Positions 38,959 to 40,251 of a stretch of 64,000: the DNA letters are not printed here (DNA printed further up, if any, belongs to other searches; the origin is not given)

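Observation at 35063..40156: Intact 5.1-kb IS1595-family transposon carrying a six-gene passenger module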

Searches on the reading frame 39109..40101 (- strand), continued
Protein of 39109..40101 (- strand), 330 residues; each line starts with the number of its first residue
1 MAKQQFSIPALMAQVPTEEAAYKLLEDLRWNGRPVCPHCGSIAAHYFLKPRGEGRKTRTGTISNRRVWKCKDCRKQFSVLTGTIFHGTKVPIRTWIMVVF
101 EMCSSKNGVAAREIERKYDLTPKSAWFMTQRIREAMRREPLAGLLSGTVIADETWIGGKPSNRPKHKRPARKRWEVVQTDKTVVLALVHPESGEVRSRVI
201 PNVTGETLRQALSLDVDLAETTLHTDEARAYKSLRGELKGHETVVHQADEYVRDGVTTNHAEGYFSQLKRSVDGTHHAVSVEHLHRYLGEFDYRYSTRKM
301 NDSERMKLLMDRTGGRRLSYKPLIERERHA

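Call 49: find_encoding_contigs(protein=P0005, flank=7000, max_places=3)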
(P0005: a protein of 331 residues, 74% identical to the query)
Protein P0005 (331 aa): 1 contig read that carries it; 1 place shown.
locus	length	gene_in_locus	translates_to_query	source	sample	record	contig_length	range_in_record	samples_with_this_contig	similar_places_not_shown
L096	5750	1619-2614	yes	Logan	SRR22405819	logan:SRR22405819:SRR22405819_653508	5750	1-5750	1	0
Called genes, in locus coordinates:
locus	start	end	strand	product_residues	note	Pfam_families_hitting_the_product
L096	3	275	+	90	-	?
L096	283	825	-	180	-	PF20060:DUF6459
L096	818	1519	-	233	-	-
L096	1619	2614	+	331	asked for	PF12760:Zn_ribbon_IS1595, PF12762:DDE_Tnp_IS1595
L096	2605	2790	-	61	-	-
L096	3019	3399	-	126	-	-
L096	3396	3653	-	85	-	-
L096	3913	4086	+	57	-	-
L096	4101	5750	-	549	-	?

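Call 63: find_encoding_contigs(protein=P0011, flank=7000, max_places=3)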
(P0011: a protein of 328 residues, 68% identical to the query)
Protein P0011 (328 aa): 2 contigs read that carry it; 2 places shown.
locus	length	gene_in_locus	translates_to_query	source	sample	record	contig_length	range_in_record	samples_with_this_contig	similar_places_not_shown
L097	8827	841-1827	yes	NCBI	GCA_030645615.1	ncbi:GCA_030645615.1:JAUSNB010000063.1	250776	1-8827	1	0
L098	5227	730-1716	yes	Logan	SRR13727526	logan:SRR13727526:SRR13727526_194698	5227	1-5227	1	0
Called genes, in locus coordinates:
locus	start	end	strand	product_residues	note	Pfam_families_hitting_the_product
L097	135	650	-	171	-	-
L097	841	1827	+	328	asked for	PF12760:Zn_ribbon_IS1595, PF12762:DDE_Tnp_IS1595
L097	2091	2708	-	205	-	-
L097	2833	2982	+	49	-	-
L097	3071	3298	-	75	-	-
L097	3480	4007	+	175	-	PF20060:DUF6459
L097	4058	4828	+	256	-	PF03734:YkuD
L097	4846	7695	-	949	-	PF07517:SecA_DEAD, PF01043:SecA_PP_bind, PF21090:P-loop_SecA, PF07516:SecA_SW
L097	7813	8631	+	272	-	PF13302:Acetyltransf_3, PF00583:Acetyltransf_1 (weak), PF00196:GerE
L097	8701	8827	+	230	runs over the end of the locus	-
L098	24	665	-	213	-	-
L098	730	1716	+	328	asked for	PF12760:Zn_ribbon_IS1595, PF12762:DDE_Tnp_IS1595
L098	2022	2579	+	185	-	-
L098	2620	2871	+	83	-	-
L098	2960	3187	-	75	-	-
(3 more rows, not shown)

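Call 64: find_encoding_contigs(protein=P0014, flank=7000, max_places=3)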
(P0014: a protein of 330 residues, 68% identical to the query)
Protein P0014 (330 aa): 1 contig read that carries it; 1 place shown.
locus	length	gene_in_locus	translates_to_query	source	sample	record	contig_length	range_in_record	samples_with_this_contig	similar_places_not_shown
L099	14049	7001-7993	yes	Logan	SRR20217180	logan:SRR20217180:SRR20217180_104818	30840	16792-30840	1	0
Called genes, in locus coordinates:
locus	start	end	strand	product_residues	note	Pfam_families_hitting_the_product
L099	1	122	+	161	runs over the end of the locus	-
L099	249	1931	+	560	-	PF10145:PhageMin_Tail (faint)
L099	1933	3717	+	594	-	-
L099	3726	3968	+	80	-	-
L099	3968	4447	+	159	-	-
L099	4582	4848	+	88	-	-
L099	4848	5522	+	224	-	PF06904:Extensin-like_C (weak), PF26571:VldE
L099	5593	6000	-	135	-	PF14155:DUF4307 (weak)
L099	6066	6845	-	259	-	PF00589:Phage_integrase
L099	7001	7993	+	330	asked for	PF12760:Zn_ribbon_IS1595, PF12762:DDE_Tnp_IS1595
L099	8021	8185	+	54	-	-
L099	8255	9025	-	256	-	-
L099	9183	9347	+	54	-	-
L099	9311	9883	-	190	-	PF01844:HNH, PF14279:HNH_5 (weak)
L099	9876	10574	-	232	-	PF00145:DNA_methylase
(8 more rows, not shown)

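Call 65: find_encoding_contigs(protein=P0019, flank=7000, max_places=4)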
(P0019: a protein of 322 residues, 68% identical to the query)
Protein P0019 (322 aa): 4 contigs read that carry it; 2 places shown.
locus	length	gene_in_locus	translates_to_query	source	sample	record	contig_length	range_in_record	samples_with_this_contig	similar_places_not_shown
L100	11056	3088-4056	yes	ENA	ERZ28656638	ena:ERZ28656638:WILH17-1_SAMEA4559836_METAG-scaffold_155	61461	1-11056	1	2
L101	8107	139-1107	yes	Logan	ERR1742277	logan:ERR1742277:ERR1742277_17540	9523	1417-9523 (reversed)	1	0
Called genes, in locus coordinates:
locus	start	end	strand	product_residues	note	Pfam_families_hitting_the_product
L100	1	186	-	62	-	?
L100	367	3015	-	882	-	PF00270:DEAD, PF04851:ResIII, PF13307:Helicase_C_2 (weak)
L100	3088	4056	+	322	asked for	PF12760:Zn_ribbon_IS1595, PF12762:DDE_Tnp_IS1595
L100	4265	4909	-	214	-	-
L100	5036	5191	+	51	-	-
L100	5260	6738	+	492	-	PF01555:N6_N4_Mtase, PF04471:Mrr_cat (weak)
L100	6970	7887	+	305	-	PF18860:AbiJ_NTD3, PF14355:Abi_C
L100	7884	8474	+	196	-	-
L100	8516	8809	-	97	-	-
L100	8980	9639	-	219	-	PF00211:Guanylate_cyc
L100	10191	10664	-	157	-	-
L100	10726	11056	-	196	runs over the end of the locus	-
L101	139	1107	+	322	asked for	PF12760:Zn_ribbon_IS1595, PF12762:DDE_Tnp_IS1595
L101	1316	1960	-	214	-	-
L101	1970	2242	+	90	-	-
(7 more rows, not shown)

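Call 110: search_protein_families(library=pfam, proteins=[L097:135-650:-, L095:6301-6864:-, L096:818-1519:-, L097:2091-2708:-, L095:8449-9171:+, L096:3019-3399:-, L096:3396-3653:-], max_evalue=0.01)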
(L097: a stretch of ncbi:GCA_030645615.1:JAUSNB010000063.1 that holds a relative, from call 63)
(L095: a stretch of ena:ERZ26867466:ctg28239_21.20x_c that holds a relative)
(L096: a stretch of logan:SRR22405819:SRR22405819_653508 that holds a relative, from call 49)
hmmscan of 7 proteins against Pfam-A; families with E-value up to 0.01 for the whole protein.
L097:135-650:- (171 aa): 0 families

L095:6301-6864:- (187 aa): 0 families

L096:818-1519:- (233 aa): 1 family
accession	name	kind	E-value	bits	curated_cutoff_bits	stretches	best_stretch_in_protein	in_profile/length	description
PF01476.26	LysM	-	0.00022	21.5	20.9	1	174-226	3-41/43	LysM domain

L097:2091-2708:- (205 aa): 0 families

L095:8449-9171:+ (240 aa): 0 families

L096:3019-3399:- (126 aa): 1 family
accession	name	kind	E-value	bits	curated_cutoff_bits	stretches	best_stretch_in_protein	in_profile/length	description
PF21748.3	UPF0150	-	0.00013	22.2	27.3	1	51-109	2-61/64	UPF0150-like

L096:3396-3653:- (85 aa): 0 families
